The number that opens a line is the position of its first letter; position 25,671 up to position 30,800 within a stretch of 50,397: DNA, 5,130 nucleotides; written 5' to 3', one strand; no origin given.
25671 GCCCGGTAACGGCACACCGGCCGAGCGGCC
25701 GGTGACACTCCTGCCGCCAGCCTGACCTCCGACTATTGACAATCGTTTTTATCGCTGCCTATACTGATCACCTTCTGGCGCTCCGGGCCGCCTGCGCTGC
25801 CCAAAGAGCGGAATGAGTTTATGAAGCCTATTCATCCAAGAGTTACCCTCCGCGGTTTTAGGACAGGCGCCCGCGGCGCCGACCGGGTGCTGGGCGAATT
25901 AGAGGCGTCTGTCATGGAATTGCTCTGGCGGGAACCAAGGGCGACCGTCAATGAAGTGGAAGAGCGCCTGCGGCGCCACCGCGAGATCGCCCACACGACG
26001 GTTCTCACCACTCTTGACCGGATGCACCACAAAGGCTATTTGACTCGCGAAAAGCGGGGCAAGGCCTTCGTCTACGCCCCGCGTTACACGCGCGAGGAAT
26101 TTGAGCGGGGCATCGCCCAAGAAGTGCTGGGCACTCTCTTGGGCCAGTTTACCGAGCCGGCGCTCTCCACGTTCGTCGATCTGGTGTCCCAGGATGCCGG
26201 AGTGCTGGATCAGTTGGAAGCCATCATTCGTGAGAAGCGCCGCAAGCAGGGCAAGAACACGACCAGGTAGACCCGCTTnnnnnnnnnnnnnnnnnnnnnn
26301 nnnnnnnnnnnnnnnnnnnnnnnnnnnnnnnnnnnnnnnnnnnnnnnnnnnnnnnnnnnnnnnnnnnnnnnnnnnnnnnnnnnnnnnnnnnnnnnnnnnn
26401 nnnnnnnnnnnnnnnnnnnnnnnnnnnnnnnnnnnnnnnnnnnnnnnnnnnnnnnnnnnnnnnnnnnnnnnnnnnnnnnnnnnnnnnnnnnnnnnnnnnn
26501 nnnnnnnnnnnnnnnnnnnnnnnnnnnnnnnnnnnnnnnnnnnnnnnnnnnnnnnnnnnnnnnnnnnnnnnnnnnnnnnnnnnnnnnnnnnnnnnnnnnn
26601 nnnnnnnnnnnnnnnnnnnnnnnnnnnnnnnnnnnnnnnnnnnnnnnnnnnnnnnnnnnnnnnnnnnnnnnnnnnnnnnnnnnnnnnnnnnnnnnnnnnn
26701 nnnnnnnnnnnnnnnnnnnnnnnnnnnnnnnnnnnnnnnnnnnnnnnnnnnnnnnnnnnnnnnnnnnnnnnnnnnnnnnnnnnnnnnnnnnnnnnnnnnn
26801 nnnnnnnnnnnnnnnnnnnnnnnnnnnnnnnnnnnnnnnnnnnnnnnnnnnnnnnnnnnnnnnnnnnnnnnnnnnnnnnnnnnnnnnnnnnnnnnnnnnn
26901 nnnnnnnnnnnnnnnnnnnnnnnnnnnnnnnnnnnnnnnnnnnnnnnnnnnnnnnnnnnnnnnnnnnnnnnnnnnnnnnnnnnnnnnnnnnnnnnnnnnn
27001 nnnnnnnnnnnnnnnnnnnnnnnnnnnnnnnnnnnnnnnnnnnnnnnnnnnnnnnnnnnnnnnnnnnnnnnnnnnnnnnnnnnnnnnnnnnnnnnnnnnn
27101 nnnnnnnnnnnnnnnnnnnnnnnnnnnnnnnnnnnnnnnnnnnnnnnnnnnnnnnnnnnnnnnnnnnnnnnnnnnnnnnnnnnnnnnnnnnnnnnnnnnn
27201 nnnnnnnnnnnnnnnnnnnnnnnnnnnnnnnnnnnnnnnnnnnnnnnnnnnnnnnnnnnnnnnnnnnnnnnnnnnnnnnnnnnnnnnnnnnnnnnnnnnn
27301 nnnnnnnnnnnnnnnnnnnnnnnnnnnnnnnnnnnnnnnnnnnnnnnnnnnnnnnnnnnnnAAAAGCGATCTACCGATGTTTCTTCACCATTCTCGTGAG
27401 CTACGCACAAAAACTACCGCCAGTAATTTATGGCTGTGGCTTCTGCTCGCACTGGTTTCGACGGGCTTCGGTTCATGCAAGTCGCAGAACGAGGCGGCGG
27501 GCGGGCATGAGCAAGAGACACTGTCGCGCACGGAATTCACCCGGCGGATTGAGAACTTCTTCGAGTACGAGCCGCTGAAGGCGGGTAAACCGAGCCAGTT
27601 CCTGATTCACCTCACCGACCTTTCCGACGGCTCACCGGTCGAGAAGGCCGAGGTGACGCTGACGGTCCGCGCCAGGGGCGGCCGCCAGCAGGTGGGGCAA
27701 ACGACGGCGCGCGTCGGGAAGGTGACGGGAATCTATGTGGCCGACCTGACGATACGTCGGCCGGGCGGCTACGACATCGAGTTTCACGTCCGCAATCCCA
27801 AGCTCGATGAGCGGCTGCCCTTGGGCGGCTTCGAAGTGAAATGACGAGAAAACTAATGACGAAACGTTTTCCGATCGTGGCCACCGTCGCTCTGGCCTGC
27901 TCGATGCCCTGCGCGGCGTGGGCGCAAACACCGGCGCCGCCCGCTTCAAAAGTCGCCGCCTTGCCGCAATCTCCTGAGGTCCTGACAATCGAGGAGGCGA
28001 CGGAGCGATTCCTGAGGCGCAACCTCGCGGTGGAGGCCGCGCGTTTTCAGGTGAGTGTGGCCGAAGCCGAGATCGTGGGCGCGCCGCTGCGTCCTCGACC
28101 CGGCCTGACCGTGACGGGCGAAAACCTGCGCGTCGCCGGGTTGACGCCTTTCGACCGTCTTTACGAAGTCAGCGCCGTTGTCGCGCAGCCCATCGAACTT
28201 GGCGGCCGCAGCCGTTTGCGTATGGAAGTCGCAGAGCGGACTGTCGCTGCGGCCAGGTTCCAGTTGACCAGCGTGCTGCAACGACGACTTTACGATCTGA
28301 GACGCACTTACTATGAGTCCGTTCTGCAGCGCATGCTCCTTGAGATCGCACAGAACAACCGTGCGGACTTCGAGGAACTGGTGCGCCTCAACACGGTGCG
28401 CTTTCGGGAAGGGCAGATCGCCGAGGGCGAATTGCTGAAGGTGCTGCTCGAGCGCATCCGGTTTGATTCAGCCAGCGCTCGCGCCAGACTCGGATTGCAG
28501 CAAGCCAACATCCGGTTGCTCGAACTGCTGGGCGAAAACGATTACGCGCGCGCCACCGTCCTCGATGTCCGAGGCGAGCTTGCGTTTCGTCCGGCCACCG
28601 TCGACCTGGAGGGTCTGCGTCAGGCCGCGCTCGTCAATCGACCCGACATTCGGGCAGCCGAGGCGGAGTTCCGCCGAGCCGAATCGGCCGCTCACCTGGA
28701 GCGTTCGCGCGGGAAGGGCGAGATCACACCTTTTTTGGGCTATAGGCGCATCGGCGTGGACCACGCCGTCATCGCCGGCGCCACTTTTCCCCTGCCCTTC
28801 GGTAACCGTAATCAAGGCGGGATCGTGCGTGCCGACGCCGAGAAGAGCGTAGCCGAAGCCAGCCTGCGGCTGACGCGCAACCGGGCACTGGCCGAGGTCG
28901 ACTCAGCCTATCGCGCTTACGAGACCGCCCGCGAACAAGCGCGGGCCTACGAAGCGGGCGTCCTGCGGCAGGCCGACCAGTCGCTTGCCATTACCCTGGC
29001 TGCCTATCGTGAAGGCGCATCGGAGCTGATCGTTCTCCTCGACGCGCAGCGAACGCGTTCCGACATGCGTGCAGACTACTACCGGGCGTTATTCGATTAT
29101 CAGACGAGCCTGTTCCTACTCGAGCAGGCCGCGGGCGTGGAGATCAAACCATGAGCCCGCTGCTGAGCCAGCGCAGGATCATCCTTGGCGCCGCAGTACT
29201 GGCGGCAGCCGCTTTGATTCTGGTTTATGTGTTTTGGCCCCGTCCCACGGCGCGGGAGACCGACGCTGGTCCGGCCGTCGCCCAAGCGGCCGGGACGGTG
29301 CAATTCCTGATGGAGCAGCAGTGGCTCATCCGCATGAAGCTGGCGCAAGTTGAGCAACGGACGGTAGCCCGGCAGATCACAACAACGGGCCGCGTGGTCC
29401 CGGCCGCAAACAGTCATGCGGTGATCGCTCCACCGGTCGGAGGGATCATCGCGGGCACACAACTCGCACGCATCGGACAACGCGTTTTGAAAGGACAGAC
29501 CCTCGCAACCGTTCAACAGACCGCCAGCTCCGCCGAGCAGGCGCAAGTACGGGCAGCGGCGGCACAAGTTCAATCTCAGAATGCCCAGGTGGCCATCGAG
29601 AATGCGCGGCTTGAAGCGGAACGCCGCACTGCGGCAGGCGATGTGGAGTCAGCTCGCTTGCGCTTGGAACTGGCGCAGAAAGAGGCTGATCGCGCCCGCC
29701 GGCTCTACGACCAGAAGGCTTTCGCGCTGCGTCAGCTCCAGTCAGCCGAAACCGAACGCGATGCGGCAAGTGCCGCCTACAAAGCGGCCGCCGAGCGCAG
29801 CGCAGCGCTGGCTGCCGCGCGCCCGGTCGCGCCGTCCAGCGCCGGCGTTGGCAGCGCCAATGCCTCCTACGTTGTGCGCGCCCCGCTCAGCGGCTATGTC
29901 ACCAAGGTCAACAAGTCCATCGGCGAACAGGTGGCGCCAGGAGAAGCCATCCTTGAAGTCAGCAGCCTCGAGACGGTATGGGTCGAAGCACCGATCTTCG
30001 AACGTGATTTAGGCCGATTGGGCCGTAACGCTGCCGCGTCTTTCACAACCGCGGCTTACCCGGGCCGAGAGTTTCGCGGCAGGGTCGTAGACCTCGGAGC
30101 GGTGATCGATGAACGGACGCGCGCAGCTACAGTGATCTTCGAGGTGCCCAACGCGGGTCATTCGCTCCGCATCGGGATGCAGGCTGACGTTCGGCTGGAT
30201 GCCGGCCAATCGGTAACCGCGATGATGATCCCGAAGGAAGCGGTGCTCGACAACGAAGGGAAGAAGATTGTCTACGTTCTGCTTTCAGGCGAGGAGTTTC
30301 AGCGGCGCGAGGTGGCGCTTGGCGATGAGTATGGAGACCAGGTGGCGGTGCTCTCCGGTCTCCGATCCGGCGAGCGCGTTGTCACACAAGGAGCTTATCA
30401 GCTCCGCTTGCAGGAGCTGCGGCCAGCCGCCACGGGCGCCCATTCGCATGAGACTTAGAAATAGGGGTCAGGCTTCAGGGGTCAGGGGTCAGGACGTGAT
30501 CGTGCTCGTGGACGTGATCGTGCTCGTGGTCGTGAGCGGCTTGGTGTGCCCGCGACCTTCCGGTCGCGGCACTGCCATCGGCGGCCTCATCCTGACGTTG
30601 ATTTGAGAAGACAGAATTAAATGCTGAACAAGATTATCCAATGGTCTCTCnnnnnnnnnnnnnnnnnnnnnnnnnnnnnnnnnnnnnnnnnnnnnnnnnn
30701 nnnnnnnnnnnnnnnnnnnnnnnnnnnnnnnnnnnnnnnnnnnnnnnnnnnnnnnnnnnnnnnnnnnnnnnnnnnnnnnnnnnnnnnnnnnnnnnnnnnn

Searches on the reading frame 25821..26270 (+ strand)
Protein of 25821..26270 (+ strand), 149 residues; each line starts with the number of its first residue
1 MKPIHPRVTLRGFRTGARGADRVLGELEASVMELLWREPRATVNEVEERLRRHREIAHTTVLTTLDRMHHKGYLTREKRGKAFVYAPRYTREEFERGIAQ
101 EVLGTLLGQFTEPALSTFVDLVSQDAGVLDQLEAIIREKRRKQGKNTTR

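Call 15: search_protein_families(library=pfam, proteins=[window:25821-26270:+], max_evalue=0.01)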
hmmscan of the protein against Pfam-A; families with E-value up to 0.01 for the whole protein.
window:25821-26270:+ (149 aa): 2 families
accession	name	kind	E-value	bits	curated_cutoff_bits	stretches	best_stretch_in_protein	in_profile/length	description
PF03965.22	Penicillinase_R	-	5e-25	88.5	22.6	1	24-137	1-114/115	Penicillinase repressor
PF01978.25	TrmB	-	0.0033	17.7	25.6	1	24-86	6-63/68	Sugar-specific transcriptional regulator TrmB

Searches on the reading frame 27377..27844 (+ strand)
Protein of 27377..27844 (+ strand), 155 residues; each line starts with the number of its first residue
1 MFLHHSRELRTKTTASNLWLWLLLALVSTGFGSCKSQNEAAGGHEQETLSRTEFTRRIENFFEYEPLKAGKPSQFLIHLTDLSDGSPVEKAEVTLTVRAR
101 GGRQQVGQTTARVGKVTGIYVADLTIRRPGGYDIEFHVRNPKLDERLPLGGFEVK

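Call 14: search_protein_families(library=pfam, proteins=[window:27377-27844:+])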
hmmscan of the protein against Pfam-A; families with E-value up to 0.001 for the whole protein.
window:27377-27844:+ (155 aa): 1 family
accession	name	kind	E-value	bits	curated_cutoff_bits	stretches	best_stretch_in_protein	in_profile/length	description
PF13115.11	YtkA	-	0.0005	21.1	25.9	1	65-137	15-85/85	YtkA-like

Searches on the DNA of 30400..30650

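Call 85: search_rna_families(source=window, start=30400, end=30650, threshold=evalue, max_evalue=1)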
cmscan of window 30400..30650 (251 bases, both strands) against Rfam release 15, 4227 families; matches with E-value up to 1: 0.
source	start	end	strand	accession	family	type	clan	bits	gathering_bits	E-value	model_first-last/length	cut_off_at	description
